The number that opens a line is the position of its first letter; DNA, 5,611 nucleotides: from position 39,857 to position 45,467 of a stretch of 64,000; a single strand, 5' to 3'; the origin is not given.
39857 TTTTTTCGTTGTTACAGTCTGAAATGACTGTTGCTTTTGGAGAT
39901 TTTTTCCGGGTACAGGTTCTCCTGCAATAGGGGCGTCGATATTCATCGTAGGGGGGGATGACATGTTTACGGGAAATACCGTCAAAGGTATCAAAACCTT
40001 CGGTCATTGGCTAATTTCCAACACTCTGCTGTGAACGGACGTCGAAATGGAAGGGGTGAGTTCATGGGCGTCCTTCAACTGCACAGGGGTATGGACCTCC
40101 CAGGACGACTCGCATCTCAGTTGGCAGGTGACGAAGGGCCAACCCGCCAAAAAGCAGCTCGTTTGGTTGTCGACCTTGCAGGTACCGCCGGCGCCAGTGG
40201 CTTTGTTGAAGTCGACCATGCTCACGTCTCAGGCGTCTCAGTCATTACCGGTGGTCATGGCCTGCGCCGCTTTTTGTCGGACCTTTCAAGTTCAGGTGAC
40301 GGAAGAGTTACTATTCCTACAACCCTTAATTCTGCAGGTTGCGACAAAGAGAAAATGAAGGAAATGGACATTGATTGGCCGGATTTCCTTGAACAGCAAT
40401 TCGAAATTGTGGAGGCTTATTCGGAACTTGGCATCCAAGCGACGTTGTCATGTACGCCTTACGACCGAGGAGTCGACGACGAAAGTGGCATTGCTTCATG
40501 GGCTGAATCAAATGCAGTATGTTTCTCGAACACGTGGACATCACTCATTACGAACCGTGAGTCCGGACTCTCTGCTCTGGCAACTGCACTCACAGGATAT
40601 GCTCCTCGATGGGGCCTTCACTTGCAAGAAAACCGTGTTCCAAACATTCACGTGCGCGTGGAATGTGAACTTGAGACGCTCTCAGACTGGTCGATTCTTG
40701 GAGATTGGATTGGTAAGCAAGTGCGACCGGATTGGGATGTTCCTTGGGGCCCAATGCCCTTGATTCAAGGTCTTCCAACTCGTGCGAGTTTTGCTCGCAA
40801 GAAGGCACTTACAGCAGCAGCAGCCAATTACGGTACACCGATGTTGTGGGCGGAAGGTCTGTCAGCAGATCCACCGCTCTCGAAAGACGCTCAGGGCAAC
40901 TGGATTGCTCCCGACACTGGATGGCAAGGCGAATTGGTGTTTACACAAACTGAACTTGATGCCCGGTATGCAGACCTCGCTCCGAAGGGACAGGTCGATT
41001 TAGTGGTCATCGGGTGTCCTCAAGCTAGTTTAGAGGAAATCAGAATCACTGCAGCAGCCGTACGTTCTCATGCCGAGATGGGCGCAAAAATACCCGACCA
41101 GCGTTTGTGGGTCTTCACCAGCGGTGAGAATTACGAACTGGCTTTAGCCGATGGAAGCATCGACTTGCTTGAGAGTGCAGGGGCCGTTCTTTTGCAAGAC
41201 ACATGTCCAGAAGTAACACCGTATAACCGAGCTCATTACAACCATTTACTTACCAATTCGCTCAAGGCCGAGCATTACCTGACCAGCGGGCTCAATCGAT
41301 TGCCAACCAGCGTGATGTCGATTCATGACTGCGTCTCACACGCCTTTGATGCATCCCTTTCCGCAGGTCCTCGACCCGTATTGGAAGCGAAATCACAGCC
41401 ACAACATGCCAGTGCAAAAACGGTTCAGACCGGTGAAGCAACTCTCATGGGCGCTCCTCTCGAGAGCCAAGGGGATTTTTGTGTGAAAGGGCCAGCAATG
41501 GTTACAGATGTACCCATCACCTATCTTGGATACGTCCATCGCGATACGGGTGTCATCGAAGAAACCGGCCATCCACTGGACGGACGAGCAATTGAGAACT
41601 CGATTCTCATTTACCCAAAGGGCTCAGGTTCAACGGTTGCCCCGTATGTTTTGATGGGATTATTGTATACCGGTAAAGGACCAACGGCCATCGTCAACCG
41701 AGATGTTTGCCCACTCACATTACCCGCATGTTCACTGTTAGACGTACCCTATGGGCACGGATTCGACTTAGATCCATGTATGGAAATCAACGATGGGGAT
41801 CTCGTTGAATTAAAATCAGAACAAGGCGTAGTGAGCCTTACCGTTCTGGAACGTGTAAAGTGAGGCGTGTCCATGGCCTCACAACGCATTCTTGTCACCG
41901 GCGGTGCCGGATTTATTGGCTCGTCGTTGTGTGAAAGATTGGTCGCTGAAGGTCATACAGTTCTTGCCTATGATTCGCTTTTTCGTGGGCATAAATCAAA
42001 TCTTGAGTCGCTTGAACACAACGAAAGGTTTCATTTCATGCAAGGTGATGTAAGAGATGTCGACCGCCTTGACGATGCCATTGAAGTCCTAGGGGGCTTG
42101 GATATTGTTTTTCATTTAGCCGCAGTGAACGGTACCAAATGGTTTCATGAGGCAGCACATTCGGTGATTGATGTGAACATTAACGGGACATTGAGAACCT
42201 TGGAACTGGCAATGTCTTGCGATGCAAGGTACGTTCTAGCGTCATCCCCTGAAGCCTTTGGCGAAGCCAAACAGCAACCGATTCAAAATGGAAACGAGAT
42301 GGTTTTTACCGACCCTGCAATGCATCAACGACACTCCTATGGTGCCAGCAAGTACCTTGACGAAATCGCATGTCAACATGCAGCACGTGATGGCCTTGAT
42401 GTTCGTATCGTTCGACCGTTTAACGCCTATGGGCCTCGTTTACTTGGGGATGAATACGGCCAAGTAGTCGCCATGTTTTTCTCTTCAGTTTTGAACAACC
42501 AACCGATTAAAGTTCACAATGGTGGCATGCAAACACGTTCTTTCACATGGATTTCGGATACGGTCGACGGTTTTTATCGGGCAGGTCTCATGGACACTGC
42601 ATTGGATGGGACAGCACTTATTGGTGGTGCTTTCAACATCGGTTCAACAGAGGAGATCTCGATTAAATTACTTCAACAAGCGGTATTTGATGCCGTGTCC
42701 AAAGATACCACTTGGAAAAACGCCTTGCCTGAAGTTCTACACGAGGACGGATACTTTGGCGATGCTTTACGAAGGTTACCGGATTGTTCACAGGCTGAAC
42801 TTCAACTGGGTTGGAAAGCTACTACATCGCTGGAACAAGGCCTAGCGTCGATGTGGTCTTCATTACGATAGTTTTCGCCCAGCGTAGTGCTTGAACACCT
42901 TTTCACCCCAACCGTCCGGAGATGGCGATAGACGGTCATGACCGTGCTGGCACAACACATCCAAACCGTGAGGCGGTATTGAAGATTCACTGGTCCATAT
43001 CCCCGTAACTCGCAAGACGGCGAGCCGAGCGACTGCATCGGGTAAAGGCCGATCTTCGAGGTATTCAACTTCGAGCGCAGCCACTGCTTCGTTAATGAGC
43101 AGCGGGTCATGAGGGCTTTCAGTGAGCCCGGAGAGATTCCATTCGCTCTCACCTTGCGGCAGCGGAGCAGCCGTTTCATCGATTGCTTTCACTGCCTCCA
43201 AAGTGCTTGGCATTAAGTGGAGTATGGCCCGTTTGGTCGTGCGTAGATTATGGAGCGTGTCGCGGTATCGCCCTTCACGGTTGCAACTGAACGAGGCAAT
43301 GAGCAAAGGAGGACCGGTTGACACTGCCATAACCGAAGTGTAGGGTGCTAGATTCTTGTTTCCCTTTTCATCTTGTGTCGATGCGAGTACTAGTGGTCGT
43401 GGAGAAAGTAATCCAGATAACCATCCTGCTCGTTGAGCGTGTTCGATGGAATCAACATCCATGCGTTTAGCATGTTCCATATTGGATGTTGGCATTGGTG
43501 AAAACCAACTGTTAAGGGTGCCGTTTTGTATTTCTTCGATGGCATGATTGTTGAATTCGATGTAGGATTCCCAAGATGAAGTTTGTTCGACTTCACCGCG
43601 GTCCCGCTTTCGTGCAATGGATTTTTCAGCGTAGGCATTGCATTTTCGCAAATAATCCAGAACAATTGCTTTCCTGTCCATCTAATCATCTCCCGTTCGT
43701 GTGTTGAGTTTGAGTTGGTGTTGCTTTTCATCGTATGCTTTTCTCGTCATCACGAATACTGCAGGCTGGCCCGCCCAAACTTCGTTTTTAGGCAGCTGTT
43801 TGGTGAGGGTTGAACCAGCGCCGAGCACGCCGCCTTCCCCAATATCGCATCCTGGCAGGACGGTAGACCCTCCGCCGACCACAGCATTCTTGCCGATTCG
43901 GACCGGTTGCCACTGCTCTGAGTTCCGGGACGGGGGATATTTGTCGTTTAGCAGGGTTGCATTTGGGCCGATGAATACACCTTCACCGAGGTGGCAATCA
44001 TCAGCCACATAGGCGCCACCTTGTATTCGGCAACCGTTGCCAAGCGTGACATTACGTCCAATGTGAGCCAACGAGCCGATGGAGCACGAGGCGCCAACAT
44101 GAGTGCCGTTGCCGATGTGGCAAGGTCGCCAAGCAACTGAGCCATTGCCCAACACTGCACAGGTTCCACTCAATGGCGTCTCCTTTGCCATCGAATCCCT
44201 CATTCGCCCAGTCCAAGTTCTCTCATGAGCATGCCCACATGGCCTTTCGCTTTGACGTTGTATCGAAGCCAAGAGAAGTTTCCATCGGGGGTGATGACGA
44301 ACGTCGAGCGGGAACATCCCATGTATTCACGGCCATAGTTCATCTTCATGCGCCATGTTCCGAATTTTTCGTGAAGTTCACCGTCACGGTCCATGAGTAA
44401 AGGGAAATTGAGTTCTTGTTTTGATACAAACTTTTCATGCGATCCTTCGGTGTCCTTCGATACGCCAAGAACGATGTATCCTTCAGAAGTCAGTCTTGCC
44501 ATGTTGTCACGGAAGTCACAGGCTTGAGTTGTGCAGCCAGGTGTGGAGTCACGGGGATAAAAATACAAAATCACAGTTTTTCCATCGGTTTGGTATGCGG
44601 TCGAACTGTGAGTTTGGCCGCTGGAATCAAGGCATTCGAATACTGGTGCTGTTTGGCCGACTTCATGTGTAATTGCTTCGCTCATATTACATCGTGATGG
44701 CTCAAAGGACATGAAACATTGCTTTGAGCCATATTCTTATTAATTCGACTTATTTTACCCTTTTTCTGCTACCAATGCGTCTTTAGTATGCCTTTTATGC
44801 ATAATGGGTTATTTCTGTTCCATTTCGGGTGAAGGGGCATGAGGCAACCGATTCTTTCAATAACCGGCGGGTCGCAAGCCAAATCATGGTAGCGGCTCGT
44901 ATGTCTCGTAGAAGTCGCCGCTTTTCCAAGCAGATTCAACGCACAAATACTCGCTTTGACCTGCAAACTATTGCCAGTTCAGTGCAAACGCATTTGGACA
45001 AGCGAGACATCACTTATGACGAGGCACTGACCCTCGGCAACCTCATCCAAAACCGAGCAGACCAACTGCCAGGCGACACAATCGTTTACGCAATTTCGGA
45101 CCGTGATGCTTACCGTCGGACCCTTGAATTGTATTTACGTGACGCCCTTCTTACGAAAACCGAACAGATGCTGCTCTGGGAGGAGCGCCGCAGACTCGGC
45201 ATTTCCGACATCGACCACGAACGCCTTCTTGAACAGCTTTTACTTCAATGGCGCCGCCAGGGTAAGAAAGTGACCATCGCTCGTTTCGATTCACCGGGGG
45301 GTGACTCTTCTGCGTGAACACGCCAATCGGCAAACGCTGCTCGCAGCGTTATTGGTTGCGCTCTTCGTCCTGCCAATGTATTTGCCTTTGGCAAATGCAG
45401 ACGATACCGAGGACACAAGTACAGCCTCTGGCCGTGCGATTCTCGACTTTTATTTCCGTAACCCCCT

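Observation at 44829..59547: Archaellum genes embedded in a 12-gene translationally coupled cluster with five unassignable genes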

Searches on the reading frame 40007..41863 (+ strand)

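Call 75: search_protein_families(library=pfam, proteins=[window:40007-41863:+], max_evalue=0.0001)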
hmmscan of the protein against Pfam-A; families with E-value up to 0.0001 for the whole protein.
window:40007-41863:+ (618 aa): 2 families
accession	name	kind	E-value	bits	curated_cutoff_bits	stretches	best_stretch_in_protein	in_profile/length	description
PF04412.18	AcnX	-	4.8e-92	309.2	31.5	1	38-443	10-399/400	Aconitase X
PF01989.23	AcnX_swivel_put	-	2e-17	63.2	27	1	505-581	2-78/80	Aconitase X swivel domain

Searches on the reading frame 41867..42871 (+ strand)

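Call 75: search_protein_families(library=pfam, proteins=[window:41867-42871:+], max_evalue=0.0001)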
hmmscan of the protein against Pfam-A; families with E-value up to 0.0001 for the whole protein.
window:41867-42871:+ (334 aa): 10 families
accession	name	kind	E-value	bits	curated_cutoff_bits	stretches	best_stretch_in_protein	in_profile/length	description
PF01370.27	Epimerase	-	8.7e-46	156.7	20.9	1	8-242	1-227/240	NAD dependent epimerase/dehydratase family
PF16363.11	GDP_Man_Dehyd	-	8.8e-42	144.2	27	1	9-329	1-332/332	GDP-mannose 4,6 dehydratase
PF01073.25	3Beta_HSD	-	1.5e-22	80.3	22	1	9-191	1-185/280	3-beta hydroxysteroid dehydrogenase/isomerase family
PF02719.21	Polysacc_synt_2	-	3.9e-16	59.5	20.2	1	8-126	1-126/293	Polysaccharide biosynthesis protein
PF07993.18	NAD_binding_4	-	3e-14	53.3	20.1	1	10-187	1-207/258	Male sterility protein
PF00106.31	adh_short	-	1.2e-12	48.2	26.6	1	7-116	2-120/195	short chain dehydrogenase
PF04321.23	RmlD_sub_bind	-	6.1e-09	35.8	27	1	7-281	2-235/287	RmlD substrate binding domain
PF13460.12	NAD_binding_10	-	5.5e-08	33.3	27.2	1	12-145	1-115/184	NAD(P)H-binding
PF08659.16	KR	-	9e-08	32.7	22.6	1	8-160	3-168/180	KR domain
PF13561.12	adh_short_C2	-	2.2e-05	24.6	27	1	17-116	8-116/236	Enoyl-(Acyl carrier protein) reductase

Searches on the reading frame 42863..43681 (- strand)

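Call 23: search_protein_families(library=pfam, proteins=[window:42863-43681:-], max_evalue=0.01)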
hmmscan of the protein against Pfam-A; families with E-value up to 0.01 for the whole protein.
window:42863-43681:- (272 aa): 1 family
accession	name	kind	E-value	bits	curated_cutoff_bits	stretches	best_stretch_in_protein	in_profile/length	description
PF01613.24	Flavin_Reduct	-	4.5e-15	56.5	27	1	94-233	5-136/153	Flavin reductase like domain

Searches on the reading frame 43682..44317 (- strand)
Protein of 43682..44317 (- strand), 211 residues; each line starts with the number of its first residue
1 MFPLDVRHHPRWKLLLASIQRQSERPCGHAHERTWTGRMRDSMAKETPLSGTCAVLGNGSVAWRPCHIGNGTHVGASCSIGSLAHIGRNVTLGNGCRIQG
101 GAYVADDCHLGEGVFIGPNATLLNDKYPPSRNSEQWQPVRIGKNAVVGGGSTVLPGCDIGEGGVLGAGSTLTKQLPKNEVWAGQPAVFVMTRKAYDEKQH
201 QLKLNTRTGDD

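Call 23: search_protein_families(library=pfam, proteins=[window:43682-44317:-], max_evalue=0.01)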
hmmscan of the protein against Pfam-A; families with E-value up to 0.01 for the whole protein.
window:43682-44317:- (211 aa): 4 families
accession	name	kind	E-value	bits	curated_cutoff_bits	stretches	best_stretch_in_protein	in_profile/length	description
PF00132.30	Hexapep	-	1.4e-21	75.6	27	3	89-123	1-35/36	Bacterial transferase hexapeptide (six repeats)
PF25084.1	LbH_EIF2B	-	1.2e-08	35.4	54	1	58-116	14-70/105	EIF2B subunit epsilon LbH domain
PF14602.12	Hexapep_2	-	6.9e-08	32.5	27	1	138-173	1-34/34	Hexapeptide repeat of succinyl-transferase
PF21711.3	DCTN5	-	0.00029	21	40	0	60-114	79-132/182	Dynactin subunit 5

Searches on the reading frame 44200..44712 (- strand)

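Call 23: search_protein_families(library=pfam, proteins=[window:44200-44712:-], max_evalue=0.01)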
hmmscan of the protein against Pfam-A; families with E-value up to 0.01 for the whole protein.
window:44200-44712:- (170 aa): 3 families
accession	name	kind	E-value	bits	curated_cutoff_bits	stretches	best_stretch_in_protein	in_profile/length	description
PF00578.27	AhpC-TSA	-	2.4e-35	121.6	26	1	18-145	1-120/124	AhpC/TSA family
PF08534.16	Redoxin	-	1e-16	61.5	26.6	1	18-149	2-131/148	Redoxin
PF13911.12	AhpC-TSA_2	-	8.3e-06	26.6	27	1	71-123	6-58/114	AhpC/TSA antioxidant enzyme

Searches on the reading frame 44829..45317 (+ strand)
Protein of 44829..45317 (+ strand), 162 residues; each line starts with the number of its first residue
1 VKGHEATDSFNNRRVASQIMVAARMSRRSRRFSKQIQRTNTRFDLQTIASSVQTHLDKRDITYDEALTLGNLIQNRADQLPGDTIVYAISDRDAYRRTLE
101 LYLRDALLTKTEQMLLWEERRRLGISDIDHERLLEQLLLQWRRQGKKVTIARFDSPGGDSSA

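Call 4: search_protein_families(library=pfam, proteins=[window:44829-45317:+], max_evalue=0.1)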
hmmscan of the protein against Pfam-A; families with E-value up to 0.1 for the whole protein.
window:44829-45317:+ (162 aa): 0 families

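Call 5: search_protein_families(library=ncbifam, proteins=[window:44829-45317:+], max_evalue=0.1)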
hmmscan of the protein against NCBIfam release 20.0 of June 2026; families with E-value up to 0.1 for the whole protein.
window:44829-45317:+ (162 aa): 0 families

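Call 68: search_protein_families(library=pfam, alignment_id=A6, max_evalue=10)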
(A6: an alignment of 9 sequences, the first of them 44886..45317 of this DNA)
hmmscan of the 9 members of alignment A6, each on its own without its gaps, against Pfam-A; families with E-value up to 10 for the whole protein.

A. member 1, window:44886-45317:+ (143 aa): 0 families

B. families by the number of members that match (of 9 scanned): 4 families
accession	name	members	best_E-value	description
PF04447.17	dATP-dGTP_PPHyd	3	0.038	dATP/dGTP pyrophosphohydrolase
PF05773.27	RWD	1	0.094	RWD domain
PF09124.16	Endonuc-dimeris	1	0.12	T4 recombination endonuclease VII, dimerisation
PF11647.13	MLD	1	0.13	Membrane Localization Domain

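Call 69: search_solved_structures(query=A6, max_evalue=10, show_alignments=4)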
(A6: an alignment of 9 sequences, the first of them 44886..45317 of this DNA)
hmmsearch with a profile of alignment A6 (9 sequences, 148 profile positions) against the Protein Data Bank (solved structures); distinct sequences matched with E-value up to 10: 8.
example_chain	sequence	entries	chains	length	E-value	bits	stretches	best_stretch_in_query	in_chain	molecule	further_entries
1yhd_A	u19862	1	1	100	0.07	16.3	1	98-142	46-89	UPF0269 protein yggX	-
1xs8_A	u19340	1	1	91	0.092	15.9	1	98-141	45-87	UPF0269 protein yggX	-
6akl_A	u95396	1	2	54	0.2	14.9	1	101-135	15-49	Suppressor of IKBKE 1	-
6akk_A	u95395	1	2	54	0.21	14.8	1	102-135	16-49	Suppressor of IKBKE 1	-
9lv2_B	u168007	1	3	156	1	12.6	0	96-135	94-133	Hemagglutinin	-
1ru7_B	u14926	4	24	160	1.2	12.3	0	96-135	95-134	hemagglutinin | Hemagglutinin HA2 chain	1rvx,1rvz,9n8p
9vh4_B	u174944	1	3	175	1.4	12.1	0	96-135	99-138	Hemagglutinin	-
5vli_B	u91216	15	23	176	1.4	12.1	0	96-135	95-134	Hemagglutinin | Hemagglutinin HA2 chain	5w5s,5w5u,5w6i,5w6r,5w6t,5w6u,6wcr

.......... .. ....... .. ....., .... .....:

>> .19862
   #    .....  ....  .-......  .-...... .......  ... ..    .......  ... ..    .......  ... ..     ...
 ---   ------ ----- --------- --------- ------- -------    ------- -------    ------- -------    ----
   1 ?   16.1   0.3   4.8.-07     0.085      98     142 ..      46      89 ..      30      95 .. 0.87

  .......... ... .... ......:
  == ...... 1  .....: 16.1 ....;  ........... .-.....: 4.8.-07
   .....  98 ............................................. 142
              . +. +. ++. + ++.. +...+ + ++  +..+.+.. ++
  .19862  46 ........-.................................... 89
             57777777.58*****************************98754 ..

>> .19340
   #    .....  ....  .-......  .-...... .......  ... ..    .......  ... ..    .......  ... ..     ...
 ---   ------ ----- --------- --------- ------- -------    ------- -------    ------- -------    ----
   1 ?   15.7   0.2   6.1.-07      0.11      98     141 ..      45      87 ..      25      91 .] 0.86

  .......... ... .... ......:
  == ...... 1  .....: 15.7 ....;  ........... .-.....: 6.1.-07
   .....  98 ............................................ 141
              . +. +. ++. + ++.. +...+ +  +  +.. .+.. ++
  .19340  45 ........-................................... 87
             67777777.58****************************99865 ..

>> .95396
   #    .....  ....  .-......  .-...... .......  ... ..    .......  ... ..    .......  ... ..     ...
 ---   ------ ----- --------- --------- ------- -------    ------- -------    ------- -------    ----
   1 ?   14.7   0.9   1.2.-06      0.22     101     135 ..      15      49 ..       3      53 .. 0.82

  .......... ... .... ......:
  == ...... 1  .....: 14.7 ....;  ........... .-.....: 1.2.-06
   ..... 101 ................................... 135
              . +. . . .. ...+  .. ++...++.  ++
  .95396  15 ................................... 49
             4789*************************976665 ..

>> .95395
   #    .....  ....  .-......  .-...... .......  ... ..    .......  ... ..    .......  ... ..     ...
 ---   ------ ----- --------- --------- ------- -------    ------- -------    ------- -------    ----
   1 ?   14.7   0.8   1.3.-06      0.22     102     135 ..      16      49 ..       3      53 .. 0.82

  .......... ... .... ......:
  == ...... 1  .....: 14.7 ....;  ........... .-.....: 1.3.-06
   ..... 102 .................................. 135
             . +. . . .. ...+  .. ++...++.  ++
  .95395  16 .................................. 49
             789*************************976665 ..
